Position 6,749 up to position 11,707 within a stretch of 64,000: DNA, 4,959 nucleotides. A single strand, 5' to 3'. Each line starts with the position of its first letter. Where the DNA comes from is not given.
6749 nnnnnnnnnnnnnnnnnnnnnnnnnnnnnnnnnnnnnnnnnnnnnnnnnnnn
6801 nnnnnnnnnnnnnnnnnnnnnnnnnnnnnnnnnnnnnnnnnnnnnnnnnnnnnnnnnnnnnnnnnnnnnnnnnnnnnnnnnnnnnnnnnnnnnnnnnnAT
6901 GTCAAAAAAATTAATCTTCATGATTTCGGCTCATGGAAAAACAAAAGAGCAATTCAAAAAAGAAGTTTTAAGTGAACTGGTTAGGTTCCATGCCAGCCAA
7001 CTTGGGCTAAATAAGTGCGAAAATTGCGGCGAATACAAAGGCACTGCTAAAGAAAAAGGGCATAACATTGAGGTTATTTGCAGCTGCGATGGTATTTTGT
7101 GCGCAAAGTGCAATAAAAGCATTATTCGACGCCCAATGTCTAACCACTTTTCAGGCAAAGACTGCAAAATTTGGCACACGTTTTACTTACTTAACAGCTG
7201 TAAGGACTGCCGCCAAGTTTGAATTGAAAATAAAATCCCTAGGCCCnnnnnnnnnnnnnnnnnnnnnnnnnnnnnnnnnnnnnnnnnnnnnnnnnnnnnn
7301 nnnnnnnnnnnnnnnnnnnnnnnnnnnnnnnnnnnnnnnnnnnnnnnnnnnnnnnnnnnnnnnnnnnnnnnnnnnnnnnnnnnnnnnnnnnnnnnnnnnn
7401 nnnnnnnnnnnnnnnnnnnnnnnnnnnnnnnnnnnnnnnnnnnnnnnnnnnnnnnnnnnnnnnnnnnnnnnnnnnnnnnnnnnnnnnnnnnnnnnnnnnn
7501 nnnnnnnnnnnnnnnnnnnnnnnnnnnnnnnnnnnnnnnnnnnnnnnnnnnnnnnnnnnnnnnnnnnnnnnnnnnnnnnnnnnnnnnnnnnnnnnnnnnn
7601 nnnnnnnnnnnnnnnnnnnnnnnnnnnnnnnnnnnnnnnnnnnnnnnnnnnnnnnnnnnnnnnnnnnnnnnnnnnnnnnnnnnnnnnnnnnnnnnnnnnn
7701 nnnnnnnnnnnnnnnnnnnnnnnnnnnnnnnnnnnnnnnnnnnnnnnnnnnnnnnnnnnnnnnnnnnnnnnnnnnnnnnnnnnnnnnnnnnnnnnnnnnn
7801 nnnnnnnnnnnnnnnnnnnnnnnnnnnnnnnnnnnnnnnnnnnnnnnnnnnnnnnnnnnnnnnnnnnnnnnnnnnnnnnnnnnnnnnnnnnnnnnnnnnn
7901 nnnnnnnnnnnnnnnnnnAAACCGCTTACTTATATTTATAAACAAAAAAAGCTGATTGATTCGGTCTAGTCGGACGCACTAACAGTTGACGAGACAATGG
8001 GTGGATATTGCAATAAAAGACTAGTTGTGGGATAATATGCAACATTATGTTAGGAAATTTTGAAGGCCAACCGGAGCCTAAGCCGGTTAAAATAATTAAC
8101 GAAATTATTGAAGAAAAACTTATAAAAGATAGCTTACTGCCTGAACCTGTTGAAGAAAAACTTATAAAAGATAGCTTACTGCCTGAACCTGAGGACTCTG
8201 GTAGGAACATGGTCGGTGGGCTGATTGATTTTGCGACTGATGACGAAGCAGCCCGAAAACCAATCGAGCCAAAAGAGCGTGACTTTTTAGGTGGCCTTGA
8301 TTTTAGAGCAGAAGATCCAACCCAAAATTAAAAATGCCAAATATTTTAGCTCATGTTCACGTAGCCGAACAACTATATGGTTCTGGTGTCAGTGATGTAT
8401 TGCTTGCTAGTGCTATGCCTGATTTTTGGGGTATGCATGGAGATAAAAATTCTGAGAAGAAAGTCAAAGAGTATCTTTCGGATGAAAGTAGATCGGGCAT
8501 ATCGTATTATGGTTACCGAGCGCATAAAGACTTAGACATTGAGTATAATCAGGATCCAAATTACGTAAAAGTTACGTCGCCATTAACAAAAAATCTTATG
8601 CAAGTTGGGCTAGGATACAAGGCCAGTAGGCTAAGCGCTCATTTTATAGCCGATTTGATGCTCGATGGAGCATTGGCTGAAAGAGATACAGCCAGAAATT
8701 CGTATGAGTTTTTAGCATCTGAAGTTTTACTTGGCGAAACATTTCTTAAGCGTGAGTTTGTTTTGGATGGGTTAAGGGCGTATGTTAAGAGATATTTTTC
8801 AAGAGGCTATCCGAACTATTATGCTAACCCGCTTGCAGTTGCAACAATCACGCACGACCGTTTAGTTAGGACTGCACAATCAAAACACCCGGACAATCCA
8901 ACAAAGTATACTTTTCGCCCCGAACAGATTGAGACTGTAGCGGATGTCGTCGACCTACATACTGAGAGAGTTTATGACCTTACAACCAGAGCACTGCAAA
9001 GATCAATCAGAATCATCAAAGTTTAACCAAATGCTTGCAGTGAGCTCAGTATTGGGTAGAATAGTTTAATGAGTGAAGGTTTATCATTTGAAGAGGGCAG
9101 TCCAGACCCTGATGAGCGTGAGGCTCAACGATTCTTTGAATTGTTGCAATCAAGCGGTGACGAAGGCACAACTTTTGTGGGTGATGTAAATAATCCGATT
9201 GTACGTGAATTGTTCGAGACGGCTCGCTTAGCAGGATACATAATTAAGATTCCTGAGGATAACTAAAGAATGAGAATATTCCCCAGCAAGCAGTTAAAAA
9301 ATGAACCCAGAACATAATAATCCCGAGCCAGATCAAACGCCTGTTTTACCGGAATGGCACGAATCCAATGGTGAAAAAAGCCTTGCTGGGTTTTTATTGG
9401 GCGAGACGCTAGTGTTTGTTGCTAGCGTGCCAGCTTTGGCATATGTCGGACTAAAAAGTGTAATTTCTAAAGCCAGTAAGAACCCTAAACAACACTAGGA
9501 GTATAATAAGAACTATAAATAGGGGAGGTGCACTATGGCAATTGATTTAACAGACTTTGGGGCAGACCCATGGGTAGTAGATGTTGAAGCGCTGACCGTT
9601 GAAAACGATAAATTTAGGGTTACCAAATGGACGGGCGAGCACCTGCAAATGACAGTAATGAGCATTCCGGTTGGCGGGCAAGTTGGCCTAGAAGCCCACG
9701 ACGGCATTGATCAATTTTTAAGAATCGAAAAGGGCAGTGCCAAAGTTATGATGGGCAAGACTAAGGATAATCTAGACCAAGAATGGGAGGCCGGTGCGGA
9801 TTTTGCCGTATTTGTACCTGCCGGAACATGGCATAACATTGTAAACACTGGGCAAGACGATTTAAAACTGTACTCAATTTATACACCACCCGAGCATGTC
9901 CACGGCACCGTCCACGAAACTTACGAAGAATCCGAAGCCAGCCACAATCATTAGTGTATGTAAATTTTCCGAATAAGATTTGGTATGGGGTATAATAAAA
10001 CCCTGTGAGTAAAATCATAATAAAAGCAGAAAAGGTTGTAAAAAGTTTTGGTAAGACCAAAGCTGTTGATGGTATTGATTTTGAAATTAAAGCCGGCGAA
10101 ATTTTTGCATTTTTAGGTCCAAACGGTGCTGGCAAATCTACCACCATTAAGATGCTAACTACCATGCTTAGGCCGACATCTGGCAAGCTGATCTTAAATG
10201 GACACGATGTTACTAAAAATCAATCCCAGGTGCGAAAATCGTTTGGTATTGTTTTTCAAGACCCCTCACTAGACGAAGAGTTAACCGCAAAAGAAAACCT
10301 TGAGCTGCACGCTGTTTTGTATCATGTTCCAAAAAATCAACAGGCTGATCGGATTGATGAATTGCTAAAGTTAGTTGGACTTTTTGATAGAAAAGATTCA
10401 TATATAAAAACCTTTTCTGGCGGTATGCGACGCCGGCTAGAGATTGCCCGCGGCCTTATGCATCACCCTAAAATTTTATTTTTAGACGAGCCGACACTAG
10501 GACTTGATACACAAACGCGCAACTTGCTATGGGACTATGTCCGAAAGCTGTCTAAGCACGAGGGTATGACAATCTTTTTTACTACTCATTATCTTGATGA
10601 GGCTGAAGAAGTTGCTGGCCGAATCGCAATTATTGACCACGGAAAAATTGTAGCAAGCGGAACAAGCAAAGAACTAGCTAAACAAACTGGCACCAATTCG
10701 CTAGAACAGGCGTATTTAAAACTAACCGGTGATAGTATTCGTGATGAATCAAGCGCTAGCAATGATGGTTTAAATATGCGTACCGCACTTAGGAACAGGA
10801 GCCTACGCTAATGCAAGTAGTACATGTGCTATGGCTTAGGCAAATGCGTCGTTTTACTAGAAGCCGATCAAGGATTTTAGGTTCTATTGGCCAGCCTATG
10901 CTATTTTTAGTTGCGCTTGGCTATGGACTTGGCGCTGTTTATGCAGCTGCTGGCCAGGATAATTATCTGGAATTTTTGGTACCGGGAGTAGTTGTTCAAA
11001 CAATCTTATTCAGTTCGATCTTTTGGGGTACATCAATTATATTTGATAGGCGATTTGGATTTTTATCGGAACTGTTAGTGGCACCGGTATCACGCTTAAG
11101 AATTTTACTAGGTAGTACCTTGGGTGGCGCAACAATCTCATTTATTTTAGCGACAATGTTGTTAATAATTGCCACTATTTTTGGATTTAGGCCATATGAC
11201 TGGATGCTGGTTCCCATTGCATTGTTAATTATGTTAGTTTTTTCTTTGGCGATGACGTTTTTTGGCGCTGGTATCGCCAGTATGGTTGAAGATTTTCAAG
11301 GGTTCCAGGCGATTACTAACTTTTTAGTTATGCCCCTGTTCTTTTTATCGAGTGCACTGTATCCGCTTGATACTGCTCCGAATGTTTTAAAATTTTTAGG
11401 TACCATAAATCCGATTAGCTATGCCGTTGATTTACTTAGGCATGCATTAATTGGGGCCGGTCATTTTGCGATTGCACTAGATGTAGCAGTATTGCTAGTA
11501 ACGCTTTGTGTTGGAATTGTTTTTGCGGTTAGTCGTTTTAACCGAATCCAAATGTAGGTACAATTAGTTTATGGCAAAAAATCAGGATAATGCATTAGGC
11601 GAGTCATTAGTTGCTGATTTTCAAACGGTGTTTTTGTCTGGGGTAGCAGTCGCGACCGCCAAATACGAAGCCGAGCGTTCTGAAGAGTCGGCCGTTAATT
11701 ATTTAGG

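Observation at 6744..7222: Diverged duplicate of the metK SAM-I riboswitch leader placed in front of a Cys-rich small protein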

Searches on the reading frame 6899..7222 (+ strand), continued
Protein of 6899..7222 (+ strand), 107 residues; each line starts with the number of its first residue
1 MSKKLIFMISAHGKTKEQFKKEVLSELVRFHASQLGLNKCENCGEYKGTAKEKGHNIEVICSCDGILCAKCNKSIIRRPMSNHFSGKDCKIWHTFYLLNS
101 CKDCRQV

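Call 92: fold_search(model_id=the predicted structure, library=viral)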
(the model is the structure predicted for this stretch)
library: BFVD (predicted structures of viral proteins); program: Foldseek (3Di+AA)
matches with E <= 10: 500; with E <= 0.001: 0
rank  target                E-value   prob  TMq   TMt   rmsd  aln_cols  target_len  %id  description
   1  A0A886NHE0            1.6e-01  0.21  0.24  0.23  10.2        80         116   14  (no name in the UniProt tables at hand)
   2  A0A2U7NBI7            3.3e-01  0.23  0.23  0.19  10.4        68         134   10  Uncharacterized protein [Pseudomonas phage PspYZU01]
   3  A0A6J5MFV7            3.3e-01  0.11  0.19  0.16   9.0        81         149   10  Uncharacterized protein [uncultured Caudovirales phage]
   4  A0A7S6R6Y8            4.0e-01  0.20  0.24  0.35   6.7        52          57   25  Uncharacterized protein [Rhizobium phage Pasto]
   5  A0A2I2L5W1            4.0e-01  0.08  0.17  0.04  15.8        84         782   20  DNA double-stranded break repair ATPase [Orpheovirus IHUMI-LCC2]
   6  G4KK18                4.3e-01  0.11  0.18  0.09  11.2        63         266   14  (no name in the UniProt tables at hand)
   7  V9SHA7                4.6e-01  0.15  0.20  0.07   9.8        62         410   18  Putative ATPase [Tunisvirus fontaine2]
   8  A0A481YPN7            4.6e-01  0.08  0.17  0.11  12.0        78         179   20  RING-type domain-containing protein [Pithovirus LCDPAC02]
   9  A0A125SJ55            5.3e-01  0.06  0.19  0.08  14.2       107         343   13  (no name in the UniProt tables at hand)
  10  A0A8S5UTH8            6.0e-01  0.15  0.23  0.15   6.8        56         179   16  Uncharacterized protein [Myoviridae sp. ctYA416]
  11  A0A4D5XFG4            6.0e-01  0.13  0.19  0.04  12.0        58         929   14  Chromosome segregation ATPase [Pithovirus LCPAC102]
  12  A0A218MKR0            6.0e-01  0.10  0.19  0.04  12.3        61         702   23  Putative recombination nuclease [uncultured virus]
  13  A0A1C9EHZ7            6.4e-01  0.07  0.16  0.13  11.1        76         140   18  Uncharacterized protein [Gordonia phage Nyceirae]
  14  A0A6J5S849            6.4e-01  0.06  0.19  0.08  14.8       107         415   10  DNA topoisomerase [uncultured Caudovirales phage]
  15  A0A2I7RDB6            7.3e-01  0.10  0.23  0.34   9.9        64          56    9  (no name in the UniProt tables at hand)
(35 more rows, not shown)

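Call 104: search_protein_families(library=pfam, alignment_id=A7, max_evalue=0.0001)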
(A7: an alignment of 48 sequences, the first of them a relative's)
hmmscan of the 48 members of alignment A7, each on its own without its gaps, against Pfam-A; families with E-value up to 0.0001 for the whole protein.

A. member 1, P0031 (202 aa): 0 families

B. families by the number of members that match (of 48 scanned): 14 families
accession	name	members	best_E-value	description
PF00515.34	TPR_1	1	1.9e-13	Tetratricopeptide repeat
PF07719.23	TPR_2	1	6.6e-13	Tetratricopeptide repeat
PF13414.12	TPR_11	1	3.5e-12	TPR repeat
PF22784.1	PTP-SAK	1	3.7e-11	Swiss Army Knife protein, DSP-PTPase phosphatase domain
PF22785.1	Tc-R-P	1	1.3e-10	Polymorphic toxin system, DSP-PTPase phosphatase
PF13181.12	TPR_8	1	2.3e-10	Tetratricopeptide repeat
PF13424.12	TPR_12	1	2.3e-07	Tetratricopeptide repeat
PF13432.12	TPR_16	1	3.5e-07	Tetratricopeptide repeat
PF13428.12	TPR_14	1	6.6e-07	Tetratricopeptide repeat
PF00782.25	DSPc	1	1.3e-06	Dual specificity phosphatase, catalytic domain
PF14559.12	TPR_19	1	6.8e-06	Tetratricopeptide repeat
PF13374.12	TPR_10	1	9.6e-06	Tetratricopeptide repeat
PF13431.12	TPR_17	1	1.5e-05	Tetratricopeptide repeat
PF00102.32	Y_phosphatase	1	2.3e-05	Protein-tyrosine phosphatase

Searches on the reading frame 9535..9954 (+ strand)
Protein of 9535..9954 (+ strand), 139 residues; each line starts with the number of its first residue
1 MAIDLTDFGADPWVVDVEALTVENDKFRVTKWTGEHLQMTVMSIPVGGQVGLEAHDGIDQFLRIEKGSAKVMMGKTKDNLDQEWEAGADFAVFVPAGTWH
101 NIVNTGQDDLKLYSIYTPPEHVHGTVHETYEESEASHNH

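Call 90: search_protein_families(library=pfam, proteins=[window:9535-9954:+], max_evalue=0.001)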
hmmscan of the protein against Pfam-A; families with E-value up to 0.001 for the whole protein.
window:9535-9954:+ (139 aa): 1 family
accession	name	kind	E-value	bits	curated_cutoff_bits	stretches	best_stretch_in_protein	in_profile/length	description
PF07883.17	Cupin_2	-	1.1e-11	44.7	27.2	1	41-116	2-70/70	Cupin domain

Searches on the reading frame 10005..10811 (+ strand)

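Call 90: search_protein_families(library=pfam, proteins=[window:10005-10811:+], max_evalue=0.001)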
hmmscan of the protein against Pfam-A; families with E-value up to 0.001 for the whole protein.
window:10005-10811:+ (268 aa): 5 families
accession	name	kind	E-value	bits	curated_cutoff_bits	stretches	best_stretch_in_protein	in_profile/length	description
PF00005.33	ABC_tran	-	7.4e-39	133.9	25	1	22-164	2-136/137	ABC transporter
PF13304.12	AAA_21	-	1.1e-08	36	27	0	33-90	1-60/304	AAA domain, putative AbiEii toxin, Type IV TA system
PF13175.12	AAA_15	-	1.1e-06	28.9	32.1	0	25-82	20-79/374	AAA ATPase domain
PF13476.12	AAA_23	-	0.00022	22.4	27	1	14-56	6-44/201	AAA domain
PF13555.12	AAA_29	-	0.00033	20.8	27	1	22-65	13-55/61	P-loop containing region of AAA domain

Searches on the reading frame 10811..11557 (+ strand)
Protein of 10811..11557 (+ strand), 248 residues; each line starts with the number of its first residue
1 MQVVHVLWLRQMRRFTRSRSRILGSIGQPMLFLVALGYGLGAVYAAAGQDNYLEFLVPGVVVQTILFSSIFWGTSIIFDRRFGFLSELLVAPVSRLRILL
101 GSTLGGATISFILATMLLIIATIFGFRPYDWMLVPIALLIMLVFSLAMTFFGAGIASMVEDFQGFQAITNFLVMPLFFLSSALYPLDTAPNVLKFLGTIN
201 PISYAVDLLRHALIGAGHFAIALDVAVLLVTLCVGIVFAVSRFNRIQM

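Call 90: search_protein_families(library=pfam, proteins=[window:10811-11557:+], max_evalue=0.001)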
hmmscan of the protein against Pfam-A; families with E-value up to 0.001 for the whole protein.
window:10811-11557:+ (248 aa): 2 families
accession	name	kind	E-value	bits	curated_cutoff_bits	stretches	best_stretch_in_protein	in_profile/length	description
PF01061.29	ABC2_membrane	-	9.7e-31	107.4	26.9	1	4-213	3-210/211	ABC-2 type transporter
PF12698.13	ABC2_membrane_3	-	1.7e-16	60.7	31.6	1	48-239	156-345/347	ABC-2 family transporter protein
